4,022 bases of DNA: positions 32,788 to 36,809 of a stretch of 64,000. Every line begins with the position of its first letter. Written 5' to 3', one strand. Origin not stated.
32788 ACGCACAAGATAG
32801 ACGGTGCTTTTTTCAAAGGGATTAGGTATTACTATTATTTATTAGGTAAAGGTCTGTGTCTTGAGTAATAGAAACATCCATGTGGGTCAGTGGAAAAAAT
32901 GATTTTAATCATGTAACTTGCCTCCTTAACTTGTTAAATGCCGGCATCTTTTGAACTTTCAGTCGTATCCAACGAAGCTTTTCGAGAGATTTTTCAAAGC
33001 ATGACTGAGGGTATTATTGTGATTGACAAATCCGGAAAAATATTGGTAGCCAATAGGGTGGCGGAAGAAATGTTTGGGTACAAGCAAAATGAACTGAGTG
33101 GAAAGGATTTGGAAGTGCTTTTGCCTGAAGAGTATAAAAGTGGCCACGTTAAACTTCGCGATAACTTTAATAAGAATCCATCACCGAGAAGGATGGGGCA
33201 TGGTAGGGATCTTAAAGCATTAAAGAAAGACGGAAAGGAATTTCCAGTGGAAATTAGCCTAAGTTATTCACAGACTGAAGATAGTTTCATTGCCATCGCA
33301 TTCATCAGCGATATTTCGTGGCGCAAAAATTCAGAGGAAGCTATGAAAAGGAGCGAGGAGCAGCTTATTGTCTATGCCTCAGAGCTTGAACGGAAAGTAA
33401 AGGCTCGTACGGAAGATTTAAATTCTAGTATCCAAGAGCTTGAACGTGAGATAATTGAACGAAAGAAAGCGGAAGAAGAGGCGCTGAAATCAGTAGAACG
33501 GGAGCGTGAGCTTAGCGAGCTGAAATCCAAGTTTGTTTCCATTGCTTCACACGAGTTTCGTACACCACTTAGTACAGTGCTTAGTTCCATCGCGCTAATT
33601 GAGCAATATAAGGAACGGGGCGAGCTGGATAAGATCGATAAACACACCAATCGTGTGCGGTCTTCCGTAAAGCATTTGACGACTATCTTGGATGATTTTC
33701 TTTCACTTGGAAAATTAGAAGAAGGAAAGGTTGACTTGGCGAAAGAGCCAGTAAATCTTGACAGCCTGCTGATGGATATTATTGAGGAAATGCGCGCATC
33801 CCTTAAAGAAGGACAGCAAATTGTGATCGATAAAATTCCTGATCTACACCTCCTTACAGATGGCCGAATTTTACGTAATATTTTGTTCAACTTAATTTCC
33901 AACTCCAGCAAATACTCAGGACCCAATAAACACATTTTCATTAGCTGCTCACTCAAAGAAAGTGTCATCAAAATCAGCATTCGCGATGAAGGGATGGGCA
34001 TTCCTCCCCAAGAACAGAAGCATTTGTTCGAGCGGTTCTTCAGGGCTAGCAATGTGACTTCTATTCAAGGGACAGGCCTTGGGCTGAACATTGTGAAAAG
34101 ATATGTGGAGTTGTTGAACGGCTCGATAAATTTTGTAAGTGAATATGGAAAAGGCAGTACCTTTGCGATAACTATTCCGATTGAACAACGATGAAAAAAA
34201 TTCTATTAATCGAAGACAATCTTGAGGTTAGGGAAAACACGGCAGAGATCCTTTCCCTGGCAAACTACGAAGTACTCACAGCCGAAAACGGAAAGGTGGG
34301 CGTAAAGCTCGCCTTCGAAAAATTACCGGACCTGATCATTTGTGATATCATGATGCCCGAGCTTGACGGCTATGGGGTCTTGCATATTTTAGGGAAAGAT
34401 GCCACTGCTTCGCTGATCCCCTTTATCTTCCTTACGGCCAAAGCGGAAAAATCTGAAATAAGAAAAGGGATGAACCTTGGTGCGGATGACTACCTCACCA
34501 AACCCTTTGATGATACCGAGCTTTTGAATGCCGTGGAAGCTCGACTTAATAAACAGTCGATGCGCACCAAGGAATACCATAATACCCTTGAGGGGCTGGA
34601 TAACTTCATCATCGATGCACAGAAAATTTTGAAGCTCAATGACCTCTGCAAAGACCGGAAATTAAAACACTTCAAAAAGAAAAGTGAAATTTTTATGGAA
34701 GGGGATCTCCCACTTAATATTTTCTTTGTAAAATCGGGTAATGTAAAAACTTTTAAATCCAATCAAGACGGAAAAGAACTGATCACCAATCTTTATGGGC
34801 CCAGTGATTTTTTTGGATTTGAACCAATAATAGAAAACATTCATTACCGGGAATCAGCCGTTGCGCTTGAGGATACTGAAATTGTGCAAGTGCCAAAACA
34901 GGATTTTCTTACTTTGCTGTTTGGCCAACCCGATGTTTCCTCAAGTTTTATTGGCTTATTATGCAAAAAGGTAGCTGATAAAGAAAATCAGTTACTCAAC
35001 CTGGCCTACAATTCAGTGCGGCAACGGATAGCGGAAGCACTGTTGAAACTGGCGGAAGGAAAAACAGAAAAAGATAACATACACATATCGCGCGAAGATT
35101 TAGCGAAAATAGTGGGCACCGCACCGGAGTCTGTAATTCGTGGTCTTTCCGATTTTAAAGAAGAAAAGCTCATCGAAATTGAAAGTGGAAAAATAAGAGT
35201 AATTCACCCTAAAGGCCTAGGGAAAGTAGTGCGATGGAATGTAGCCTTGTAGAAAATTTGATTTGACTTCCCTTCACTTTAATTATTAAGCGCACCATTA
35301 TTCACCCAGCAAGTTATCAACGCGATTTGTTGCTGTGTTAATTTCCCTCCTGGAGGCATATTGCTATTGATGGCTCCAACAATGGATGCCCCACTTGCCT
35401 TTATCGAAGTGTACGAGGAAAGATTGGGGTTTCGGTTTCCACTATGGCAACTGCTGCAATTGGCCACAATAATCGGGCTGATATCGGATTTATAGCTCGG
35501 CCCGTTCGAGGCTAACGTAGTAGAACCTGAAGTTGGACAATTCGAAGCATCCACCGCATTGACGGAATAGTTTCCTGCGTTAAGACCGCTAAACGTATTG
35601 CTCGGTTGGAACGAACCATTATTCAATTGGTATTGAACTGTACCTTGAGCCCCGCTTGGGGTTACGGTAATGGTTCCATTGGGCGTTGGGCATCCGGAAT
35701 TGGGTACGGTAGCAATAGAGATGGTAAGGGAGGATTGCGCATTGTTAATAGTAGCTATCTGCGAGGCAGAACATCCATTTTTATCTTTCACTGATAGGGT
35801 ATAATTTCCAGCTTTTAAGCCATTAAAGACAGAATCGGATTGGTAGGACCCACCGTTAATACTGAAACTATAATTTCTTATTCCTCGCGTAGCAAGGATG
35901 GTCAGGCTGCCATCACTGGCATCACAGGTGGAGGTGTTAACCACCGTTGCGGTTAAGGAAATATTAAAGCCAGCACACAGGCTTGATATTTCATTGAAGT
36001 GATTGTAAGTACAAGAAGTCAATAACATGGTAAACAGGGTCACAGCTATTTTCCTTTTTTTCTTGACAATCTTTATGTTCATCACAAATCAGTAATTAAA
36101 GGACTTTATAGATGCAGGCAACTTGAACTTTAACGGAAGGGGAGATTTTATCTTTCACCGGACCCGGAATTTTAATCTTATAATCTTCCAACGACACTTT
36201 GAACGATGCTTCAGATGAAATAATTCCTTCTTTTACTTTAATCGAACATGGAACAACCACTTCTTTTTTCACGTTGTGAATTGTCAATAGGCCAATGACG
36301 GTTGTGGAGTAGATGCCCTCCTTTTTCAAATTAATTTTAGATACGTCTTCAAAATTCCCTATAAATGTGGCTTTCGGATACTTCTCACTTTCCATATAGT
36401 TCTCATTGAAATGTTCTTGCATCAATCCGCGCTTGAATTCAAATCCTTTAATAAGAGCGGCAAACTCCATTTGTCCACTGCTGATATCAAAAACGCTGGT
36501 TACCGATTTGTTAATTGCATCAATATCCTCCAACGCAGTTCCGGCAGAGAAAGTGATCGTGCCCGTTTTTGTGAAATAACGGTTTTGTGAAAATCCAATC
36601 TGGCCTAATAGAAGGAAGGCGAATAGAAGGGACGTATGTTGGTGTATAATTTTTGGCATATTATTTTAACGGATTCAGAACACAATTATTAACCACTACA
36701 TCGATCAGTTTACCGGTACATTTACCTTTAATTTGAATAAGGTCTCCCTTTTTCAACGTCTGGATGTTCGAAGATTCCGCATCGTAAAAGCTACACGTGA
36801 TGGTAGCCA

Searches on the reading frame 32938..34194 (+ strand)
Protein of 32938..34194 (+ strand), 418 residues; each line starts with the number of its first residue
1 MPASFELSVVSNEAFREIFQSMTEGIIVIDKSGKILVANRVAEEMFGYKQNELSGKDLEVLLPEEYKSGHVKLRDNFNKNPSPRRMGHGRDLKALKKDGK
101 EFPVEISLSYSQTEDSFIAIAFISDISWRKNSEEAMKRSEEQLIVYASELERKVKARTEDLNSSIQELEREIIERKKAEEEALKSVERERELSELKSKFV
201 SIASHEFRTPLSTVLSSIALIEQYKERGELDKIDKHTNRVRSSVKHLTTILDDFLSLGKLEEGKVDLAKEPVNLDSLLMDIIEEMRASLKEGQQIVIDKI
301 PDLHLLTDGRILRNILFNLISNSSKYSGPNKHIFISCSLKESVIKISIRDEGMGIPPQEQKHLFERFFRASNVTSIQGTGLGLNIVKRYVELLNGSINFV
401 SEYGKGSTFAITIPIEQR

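Call 46: search_protein_families(library=pfam, proteins=[window:32938-34194:+], max_evalue=0.0001)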
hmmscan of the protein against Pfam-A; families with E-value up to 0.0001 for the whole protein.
window:32938-34194:+ (418 aa): 7 families
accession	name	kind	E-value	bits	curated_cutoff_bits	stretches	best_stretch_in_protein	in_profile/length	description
PF02518.31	HATPase_c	-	3.7e-27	95.4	26.4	1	308-416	2-110/111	Histidine kinase-, DNA gyrase B-, and HSP90-like ATPase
PF00989.32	PAS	-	4.3e-17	62.6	22.6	1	14-125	2-112/113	PAS fold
PF13426.13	PAS_9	-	2.3e-11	44.3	27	1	24-127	2-102/103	PAS domain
PF00512.31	HisKA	-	3.8e-11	43.3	26.9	1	196-263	2-66/66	His Kinase A (phospho-acceptor) domain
PF24820.1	Diguanyl_cycl_sensor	-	3.7e-10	40.1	28.1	1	19-119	2-104/109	Diguanylate cyclase-like sensor domain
PF13188.13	PAS_8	-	1.3e-08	34.8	21.8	1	15-64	3-53/65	PAS domain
PF08448.16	PAS_4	-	1.7e-05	25.5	23.1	1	20-67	2-49/110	PAS fold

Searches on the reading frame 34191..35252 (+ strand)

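Call 46: search_protein_families(library=pfam, proteins=[window:34191-35252:+], max_evalue=0.0001)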
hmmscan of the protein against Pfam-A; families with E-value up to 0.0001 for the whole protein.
window:34191-35252:+ (353 aa): 4 families
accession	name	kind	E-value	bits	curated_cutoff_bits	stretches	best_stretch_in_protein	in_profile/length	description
PF00072.30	Response_reg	-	1.9e-25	89.6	30.2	1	4-116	1-111/111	Response regulator receiver domain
PF00027.35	cNMP_binding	-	1.3e-20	73.5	27.5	1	159-243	2-86/89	Cyclic nucleotide-binding domain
PF13545.12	HTH_Crp_2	-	1.9e-15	57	27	1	278-344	1-68/70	Crp-like helix-turn-helix domain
PF00325.26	Crp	-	9.9e-06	25.6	21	1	299-328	3-32/32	Bacterial regulatory proteins, crp family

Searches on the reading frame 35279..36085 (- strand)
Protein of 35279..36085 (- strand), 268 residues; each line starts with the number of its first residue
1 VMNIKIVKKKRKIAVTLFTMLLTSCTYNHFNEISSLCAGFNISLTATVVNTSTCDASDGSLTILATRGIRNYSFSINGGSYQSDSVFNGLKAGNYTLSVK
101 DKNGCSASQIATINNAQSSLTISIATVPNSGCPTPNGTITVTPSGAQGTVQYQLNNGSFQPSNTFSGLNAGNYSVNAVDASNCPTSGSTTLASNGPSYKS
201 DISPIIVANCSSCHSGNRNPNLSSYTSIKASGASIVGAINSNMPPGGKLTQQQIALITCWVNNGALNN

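Call 21: search_protein_families(library=pfam, proteins=[window:35279-36085:-], max_evalue=0.001)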
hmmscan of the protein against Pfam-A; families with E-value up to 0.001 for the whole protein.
window:35279-36085:- (268 aa): 2 families
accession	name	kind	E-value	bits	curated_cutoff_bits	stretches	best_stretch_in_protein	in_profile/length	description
PF13573.12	SprB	-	3.3e-10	39.9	28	1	131-158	8-36/37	SprB repeat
PF13442.11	Cytochrome_CBB3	-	7.4e-05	23.4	27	1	206-260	10-67/68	Cytochrome C oxidase, cbb3-type, subunit III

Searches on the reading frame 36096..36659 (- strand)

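Call 21: search_protein_families(library=pfam, proteins=[window:36096-36659:-], max_evalue=0.001)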
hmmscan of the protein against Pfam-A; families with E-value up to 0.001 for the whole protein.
window:36096-36659:- (187 aa): 1 family
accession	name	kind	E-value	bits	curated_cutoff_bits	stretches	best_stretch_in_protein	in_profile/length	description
PF04264.18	YceI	-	1.1e-14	55.4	23.7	1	32-180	23-146/150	YceI-like domain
